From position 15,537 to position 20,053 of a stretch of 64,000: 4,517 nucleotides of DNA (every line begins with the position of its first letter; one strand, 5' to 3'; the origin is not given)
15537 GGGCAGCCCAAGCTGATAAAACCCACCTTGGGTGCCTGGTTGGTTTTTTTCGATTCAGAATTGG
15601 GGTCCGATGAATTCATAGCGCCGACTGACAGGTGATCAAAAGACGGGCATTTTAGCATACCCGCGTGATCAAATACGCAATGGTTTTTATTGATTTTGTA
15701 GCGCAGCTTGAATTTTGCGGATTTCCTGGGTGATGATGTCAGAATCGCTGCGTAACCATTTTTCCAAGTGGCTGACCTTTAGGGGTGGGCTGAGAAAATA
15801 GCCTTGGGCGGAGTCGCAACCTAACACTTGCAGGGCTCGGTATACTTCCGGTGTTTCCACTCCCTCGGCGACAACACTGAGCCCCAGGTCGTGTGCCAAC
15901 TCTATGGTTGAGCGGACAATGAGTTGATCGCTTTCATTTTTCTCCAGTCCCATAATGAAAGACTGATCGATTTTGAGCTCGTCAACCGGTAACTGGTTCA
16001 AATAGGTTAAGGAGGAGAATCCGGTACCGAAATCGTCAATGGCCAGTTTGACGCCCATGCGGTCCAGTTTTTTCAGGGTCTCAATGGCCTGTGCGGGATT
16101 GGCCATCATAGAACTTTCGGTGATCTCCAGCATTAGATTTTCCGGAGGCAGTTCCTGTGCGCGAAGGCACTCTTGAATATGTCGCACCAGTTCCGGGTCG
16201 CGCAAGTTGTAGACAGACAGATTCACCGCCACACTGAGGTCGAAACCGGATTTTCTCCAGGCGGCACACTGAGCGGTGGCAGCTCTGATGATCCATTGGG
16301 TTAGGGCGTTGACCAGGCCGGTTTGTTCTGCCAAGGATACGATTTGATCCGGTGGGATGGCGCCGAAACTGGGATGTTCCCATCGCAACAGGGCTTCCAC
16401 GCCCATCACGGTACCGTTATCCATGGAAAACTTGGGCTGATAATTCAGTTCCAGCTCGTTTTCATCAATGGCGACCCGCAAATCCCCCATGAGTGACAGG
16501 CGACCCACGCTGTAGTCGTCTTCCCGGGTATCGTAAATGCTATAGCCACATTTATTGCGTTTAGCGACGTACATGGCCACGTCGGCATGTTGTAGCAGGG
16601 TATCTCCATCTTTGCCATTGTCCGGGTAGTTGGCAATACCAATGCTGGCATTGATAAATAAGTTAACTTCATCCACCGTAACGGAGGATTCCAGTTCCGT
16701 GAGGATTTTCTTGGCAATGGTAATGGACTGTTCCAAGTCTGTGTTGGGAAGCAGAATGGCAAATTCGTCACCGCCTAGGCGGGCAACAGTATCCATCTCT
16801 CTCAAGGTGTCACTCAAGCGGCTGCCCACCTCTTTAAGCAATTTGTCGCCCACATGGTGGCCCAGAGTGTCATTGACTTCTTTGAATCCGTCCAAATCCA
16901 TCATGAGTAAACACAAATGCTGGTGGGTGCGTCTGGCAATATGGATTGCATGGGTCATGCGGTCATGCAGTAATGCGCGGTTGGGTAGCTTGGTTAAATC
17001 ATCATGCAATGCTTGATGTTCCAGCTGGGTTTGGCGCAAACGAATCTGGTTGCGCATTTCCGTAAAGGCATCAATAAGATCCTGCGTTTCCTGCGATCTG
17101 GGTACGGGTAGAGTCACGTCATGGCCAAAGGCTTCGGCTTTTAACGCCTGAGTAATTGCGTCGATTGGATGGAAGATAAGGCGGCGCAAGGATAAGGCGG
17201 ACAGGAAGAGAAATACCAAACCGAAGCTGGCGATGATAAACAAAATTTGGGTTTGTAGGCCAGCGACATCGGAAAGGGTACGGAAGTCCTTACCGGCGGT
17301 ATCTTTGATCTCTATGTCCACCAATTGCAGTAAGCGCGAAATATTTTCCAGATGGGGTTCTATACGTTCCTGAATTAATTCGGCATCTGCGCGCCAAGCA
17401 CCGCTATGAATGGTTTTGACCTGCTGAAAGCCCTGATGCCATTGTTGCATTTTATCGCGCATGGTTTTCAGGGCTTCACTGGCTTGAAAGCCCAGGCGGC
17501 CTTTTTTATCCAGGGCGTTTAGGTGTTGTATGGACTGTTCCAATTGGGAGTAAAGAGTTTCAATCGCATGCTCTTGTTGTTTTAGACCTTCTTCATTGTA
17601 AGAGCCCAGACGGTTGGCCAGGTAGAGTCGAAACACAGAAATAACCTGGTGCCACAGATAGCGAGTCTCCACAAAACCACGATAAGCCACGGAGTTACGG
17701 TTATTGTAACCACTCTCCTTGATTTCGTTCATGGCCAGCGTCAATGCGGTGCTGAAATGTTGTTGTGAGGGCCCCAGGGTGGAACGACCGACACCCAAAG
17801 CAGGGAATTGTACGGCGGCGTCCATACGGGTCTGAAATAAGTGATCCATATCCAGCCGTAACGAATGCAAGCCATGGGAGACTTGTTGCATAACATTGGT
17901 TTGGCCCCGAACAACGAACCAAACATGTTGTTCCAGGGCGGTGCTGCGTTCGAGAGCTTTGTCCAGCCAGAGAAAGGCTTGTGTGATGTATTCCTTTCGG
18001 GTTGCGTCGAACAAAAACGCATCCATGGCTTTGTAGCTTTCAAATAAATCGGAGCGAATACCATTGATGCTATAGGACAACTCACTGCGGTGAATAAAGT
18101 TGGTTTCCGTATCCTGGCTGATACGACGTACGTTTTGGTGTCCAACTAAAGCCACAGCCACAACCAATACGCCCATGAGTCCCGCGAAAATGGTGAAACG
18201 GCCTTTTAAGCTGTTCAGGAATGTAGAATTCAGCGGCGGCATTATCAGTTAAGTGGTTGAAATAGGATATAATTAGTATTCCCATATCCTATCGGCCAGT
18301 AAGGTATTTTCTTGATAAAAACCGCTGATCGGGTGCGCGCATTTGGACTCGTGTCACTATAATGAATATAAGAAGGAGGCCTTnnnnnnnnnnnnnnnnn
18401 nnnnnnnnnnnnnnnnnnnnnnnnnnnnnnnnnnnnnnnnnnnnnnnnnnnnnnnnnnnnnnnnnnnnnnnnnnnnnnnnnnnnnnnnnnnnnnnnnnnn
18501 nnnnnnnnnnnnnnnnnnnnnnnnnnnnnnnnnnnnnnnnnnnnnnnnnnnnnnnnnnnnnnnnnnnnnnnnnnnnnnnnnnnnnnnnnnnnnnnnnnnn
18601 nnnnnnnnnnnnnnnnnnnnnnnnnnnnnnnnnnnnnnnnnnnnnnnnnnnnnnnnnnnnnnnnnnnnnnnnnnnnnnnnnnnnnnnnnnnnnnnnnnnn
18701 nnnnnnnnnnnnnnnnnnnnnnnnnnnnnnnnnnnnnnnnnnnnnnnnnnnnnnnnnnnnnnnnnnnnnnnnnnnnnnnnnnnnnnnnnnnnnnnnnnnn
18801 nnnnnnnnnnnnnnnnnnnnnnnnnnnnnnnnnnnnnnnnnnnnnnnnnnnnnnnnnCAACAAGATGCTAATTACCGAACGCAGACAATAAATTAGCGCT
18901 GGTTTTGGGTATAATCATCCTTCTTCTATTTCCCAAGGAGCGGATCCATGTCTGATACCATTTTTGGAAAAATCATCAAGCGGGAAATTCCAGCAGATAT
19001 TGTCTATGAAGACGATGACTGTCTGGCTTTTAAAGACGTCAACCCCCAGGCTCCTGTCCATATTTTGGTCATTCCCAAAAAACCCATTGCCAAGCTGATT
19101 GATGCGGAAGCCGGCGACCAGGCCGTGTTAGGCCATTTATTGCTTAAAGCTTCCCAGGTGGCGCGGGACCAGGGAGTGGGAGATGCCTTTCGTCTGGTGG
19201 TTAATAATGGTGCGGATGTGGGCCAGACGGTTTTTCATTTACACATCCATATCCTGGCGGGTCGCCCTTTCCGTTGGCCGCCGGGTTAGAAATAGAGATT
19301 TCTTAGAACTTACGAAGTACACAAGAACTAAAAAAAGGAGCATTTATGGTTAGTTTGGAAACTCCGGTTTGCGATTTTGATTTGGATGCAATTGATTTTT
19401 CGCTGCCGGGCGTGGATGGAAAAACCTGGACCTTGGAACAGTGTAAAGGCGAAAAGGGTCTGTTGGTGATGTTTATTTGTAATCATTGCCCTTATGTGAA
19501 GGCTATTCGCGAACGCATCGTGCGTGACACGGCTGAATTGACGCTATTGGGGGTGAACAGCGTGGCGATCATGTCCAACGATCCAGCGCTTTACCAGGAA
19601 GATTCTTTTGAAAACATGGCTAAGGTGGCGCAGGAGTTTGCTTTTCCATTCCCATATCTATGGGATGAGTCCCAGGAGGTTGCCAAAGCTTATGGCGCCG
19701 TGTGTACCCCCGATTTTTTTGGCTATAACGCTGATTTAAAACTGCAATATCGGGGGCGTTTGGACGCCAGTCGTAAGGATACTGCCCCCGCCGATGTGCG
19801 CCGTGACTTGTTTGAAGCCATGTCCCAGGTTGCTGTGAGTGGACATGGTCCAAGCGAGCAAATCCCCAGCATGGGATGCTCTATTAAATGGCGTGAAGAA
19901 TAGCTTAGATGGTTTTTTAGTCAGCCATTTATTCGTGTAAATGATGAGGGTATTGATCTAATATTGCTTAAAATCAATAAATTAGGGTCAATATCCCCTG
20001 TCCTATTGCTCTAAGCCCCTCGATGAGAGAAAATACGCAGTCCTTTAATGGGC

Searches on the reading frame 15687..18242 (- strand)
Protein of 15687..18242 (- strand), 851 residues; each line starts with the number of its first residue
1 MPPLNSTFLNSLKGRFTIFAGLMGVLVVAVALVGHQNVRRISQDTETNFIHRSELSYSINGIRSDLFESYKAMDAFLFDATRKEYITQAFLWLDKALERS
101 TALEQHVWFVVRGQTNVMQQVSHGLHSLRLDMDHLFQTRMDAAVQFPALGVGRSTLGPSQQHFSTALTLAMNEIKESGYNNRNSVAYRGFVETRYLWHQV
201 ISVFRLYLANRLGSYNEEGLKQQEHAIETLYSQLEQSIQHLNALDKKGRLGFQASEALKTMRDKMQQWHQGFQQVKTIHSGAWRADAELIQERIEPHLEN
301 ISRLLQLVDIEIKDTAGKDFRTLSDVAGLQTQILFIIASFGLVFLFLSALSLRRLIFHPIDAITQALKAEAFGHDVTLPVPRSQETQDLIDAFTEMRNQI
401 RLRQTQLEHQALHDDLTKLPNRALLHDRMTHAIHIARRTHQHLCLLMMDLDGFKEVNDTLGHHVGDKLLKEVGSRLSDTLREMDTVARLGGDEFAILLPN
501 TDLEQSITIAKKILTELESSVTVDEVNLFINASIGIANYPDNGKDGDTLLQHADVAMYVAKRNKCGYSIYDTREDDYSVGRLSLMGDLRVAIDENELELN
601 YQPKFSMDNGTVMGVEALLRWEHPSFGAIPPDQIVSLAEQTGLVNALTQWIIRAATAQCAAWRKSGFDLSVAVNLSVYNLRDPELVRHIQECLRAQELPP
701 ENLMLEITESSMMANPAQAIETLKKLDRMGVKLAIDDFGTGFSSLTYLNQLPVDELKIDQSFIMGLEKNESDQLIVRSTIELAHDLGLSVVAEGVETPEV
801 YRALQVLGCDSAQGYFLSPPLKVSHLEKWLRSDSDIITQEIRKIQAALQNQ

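Call 49: search_protein_families(library=pfam, proteins=[window:15687-18242:-], max_evalue=0.00001)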
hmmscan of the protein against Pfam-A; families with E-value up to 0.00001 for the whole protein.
window:15687-18242:- (851 aa): 2 families
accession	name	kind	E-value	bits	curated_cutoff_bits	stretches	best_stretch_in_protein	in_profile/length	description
PF00563.25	EAL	-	6.2e-78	261.8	31.3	1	587-820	3-236/236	EAL domain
PF00990.26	GGDEF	-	9.1e-50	169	23.8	1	411-564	1-158/161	Diguanylate cyclase, GGDEF domain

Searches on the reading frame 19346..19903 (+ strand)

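Call 50: search_protein_families(library=pfam, proteins=[window:19346-19903:+], max_evalue=0.00001)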
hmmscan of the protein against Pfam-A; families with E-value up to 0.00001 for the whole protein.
window:19346-19903:+ (185 aa): 2 families
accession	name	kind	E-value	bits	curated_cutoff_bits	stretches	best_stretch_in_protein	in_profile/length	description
PF00578.27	AhpC-TSA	-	5.3e-17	62.3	26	1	14-135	4-123/124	AhpC/TSA family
PF08534.16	Redoxin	-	2.6e-14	53.7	26.6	1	17-144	8-139/148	Redoxin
